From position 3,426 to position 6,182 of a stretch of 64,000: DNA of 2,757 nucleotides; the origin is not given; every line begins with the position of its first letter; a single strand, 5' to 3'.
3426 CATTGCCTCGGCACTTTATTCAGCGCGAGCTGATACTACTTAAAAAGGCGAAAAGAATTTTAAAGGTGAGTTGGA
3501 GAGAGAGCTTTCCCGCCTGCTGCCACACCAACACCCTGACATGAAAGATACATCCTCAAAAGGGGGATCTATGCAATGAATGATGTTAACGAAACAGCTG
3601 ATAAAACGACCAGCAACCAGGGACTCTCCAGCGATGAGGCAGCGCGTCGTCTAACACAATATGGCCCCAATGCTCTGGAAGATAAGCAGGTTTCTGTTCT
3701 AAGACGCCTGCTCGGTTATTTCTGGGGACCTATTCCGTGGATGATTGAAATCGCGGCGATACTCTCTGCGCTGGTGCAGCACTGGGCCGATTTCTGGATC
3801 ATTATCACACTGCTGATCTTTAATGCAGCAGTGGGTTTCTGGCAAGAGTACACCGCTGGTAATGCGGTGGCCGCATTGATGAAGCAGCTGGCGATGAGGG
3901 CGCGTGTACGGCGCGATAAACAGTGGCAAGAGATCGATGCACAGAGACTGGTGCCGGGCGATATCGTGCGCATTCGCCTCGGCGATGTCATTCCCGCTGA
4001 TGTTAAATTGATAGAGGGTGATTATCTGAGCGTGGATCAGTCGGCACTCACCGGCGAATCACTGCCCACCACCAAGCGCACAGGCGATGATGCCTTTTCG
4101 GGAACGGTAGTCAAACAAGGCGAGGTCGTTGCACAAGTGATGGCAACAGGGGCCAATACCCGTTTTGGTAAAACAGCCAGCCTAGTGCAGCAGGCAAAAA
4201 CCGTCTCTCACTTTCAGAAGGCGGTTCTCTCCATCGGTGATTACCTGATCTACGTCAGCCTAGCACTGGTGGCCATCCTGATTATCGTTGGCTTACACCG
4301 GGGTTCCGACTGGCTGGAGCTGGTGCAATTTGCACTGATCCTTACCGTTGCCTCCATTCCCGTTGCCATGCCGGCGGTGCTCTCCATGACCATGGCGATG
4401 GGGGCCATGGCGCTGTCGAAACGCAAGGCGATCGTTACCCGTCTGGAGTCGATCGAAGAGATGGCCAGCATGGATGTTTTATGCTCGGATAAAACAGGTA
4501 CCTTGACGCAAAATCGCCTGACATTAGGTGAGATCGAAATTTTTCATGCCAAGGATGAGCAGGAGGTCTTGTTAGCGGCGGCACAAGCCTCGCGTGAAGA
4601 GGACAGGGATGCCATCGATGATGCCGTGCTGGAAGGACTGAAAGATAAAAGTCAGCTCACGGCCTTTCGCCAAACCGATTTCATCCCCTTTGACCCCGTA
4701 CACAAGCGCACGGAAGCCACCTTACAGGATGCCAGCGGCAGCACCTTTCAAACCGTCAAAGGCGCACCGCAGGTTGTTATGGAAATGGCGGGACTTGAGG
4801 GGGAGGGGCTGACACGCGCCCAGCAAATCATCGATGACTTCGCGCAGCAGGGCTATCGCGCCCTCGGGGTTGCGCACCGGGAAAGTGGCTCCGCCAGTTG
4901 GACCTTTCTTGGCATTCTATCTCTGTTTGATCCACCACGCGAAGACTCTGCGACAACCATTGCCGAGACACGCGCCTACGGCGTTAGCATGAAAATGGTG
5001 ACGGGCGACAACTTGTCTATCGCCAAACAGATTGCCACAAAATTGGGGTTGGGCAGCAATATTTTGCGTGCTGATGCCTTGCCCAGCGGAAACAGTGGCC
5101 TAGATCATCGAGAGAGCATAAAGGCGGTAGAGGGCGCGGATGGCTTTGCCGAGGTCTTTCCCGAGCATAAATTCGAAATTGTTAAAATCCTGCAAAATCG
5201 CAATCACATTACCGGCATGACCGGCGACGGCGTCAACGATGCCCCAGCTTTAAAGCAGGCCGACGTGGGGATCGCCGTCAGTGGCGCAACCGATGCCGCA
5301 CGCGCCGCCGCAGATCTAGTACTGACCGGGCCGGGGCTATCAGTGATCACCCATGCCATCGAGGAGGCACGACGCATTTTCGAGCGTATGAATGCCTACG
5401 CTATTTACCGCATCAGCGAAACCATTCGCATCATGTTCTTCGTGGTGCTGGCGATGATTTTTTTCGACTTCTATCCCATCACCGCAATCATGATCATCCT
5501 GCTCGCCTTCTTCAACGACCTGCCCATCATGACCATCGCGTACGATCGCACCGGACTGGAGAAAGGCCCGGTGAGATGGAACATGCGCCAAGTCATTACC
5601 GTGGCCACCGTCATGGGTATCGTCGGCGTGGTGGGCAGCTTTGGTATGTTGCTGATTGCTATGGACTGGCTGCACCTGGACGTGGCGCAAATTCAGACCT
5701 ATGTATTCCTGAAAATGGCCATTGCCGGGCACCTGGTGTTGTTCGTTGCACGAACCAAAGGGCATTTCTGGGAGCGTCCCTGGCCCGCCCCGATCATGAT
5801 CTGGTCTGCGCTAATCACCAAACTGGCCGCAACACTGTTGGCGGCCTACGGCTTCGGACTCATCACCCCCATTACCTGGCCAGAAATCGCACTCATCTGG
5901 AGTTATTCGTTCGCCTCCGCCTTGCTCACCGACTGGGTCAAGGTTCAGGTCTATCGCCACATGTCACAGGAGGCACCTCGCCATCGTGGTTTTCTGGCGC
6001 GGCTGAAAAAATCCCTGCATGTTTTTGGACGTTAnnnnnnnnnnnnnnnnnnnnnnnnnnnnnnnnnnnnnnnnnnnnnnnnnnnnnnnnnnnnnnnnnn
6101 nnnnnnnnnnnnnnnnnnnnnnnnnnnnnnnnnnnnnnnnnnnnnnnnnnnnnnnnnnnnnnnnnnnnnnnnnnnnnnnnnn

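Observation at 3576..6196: Bacterial type IIIA (plant/fungal-like) plasma-membrane H+-ATPase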

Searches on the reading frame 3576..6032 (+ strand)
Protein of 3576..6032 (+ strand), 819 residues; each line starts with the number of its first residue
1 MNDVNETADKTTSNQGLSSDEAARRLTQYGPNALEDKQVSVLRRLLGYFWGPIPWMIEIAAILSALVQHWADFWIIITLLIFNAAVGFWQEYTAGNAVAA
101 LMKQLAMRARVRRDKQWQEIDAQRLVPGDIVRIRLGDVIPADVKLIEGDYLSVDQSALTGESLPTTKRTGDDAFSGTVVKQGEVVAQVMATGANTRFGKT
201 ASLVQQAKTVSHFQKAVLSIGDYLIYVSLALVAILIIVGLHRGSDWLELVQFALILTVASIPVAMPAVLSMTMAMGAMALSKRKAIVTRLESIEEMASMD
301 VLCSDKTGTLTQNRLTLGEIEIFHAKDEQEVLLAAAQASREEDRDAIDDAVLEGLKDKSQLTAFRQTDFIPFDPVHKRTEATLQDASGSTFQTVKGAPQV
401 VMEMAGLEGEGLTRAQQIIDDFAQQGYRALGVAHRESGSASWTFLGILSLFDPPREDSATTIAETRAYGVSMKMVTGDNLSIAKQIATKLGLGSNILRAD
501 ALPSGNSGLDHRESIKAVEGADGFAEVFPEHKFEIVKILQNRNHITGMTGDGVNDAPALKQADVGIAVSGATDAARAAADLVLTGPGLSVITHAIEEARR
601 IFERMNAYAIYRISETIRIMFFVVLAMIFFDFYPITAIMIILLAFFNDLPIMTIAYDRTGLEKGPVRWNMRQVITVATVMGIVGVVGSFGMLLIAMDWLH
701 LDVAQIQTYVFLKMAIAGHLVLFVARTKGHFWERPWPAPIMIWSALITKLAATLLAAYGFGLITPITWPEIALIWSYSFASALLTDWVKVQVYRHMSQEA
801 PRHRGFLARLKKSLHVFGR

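Call 6: search_protein_families(library=ncbifam, proteins=[window:3576-6032:+], max_evalue=0.00001)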
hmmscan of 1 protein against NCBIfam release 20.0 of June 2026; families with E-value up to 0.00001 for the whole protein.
window:3576-6032:+ (819 aa): 19 families
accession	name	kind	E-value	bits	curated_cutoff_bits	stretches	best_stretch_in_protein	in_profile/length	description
TIGR01647.1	ATPase-IIIA_H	equivalog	9.3e-297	986.3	615.5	1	16-758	1-755/755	plasma-membrane proton-efflux P-type ATPase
TIGR01524.1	ATPase-IIIB_Mg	equivalog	4.8e-113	378.7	610.75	1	11-707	28-766/867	magnesium-translocating P-type ATPase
TIGR01522.1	ATPase-IIA2_Ca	equivalog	1.3e-107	360.6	798.3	1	6-669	11-718/854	calcium-transporting P-type ATPase, PMR1-type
NF011702.0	PRK15122.1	subfamily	3.3e-105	352.9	975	2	173-727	247-831/907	magnesium-translocating P-type ATPase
TIGR01494.1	ATPase_P-type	subfamily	3.4e-96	322.6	62.3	2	76-492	2-365/478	HAD-IC family P-type ATPase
TIGR01116.1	ATPase-IIA1_Ca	equivalog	2.2e-86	290.7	703.4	2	60-323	16-289/799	calcium-translocating P-type ATPase, SERCA-type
TIGR01525.1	ATPase-IB_hvy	subfamily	8.9e-86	288.9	346.25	2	56-504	4-437/560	heavy metal translocating P-type ATPase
TIGR01523.1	ATPase-IID_K-Na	equivalog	7.1e-74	249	645.05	3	11-207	21-233/997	potassium/sodium efflux P-type ATPase, fungal-type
TIGR01517.1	ATPase-IIB_Ca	equivalog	2.8e-66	224.3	507.05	1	10-615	49-699/882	calcium-translocating P-type ATPase, PMCA-type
TIGR01106.1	ATPase-IIC_X-K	subfamily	1.9e-62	211.4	946.1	3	10-320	30-365/997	Na,H/K antiporter P-type ATPase subunit alpha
TIGR01512.1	ATPase-IB2_Cd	subfamily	2e-60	204.9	313.5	2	56-323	4-258/494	cadmium family heavy metal-translocating P-type ATPase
TIGR01511.1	ATPase-IB1_Cu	subfamily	1.5e-59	202.3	397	2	64-363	34-320/542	copper-translocating P-type ATPase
TIGR01657.1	P-ATPase-V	hypoth_equivalog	1e-57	195.5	618.25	3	9-168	132-291/1055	ATP13A2 family polyamine export P-type ATPase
TIGR01497.1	kdpB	equivalog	1.6e-43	148.8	527.9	2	74-496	72-489/675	potassium-transporting ATPase subunit KdpB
NF008262.1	PRK11033.1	equivalog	3.4e-43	148.1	1005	2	56-493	181-599/731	zinc/cadmium/mercury/lead-transporting ATPase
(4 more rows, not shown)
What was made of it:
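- On P3A plasma-membrane H+-ATPase (TIGR01647): All 14 other subfamily-specific P-type models with equivalog or subfamily cut-offs score below threshold (call 6).
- On P3B Mg2+ ATPase (MgtA, TIGR01524): 378.7 bits against a cut-off of 610.75 (call 6).
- On KdpB (P1A, TIGR01497): 148.8 bits against a cut-off of 527.9 (call 6).
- Closest known: MgtA/MgtB. Different: It scores below the family cut-off (call 6).
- The TIGR01647 equivalog matches at full length with 986 bits, while every other subfamily model is below its cut-off (call 6). The curated equivalog model is met at full length (call 6). Every one of these models scores below its curated cut-off: MgtA 378.7 against 610.75, PMR1 360.6 against 798.3, KdpB 148.8 against 527.9 (call 6).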

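Call 7: search_protein_families(library=pfam, proteins=[window:3576-6032:+])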
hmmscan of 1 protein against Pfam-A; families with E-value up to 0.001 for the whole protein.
window:3576-6032:+ (819 aa): 3 families
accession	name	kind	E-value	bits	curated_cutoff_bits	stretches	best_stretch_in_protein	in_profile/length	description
PF00122.25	E1-E2_ATPase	-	4.2e-52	176.7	28.1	1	106-283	4-181/181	E1-E2 ATPase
PF00690.31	Cation_ATPase_N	-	1.1e-15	57.4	20.4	1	10-64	12-69/69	Cation transporter/ATPase, N-terminus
PF00702.32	Hydrolase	-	1.4e-13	52.1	26.4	1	299-563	1-191/191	haloacid dehalogenase-like hydrolase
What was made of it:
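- On P3A plasma-membrane H+-ATPase (TIGR01647): Pfam finds the E1-E2_ATPase, Hydrolase and Cation_ATPase_N domains (call 7).
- There is no HMA metal-binding domain (call 7).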

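Call 8: search_solved_structures(query=window:3576-6032:+, max_evalue=1e-30)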
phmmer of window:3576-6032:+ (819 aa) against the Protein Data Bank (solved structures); distinct sequences matched with E-value up to 1e-30: 81 (the best 60 are shown).
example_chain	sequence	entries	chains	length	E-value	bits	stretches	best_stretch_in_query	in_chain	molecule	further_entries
5ksd_A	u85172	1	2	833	1.1e-195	655.3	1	12-786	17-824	ATPase 2, plasma membrane-type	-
1mhs_A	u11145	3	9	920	5.8e-170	570.3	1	10-781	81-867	Plasma Membrane ATPase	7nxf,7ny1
7vh5_A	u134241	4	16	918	1.1e-168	566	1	10-771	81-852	Plasma membrane ATPase 1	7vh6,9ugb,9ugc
8uy7_A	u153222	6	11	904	2e-89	303.9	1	12-751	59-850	Magnesium-transporting ATPase, P-type 1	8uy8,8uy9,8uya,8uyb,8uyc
9byb_A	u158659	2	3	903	4.1e-86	293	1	11-682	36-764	Magnesium-transporting ATPase, P-type 1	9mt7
9ejn_A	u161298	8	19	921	4.4e-86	292.9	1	11-682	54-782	Magnesium-transporting ATPase, P-type 1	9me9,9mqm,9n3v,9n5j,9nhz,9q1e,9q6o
9zlk_A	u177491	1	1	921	1.8e-85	290.8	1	11-742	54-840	Magnesium-transporting ATPase, P-type 1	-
8iww_A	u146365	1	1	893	1.3e-81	278.1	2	14-320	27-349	Calcium-transporting ATPase type 2C member 1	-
8iwp_A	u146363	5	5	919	1.5e-81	277.9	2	14-320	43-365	Calcium-transporting ATPase type 2C member 1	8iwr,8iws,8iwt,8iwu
7yag_A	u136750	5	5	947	1.7e-81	277.7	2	14-320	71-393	Calcium-transporting ATPase type 2C member 1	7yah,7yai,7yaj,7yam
3tlm_A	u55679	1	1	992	6.3e-73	249.4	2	14-324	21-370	Sarcoplasmic/endoplasmic reticulum calcium ATPase 1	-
5zmv_A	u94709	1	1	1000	7.1e-73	249.2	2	14-322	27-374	Sarcoplasmic/endoplasmic reticulum calcium ATPase 1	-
8owa_A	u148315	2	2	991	1.2e-72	248.4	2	14-322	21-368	Sarcoplasmic/endoplasmic reticulum calcium ATPase 1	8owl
1iwo_A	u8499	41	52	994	1.2e-72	248.4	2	14-322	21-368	Sarcoplasmic/endoplasmic reticulum calcium ATPase 1 | Sarcoplasmic/endoplasmic reticulum calcium ATPase 1a | Sarcoplasmic/endoplasmic reticulum calcium ATPase 1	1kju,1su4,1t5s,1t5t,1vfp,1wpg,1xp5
4bew_A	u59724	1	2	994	1.2e-72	248.4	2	14-322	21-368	SARCOPLASMIC/ENDOPLASMIC RETICULUM CALCIUM ATPASE 1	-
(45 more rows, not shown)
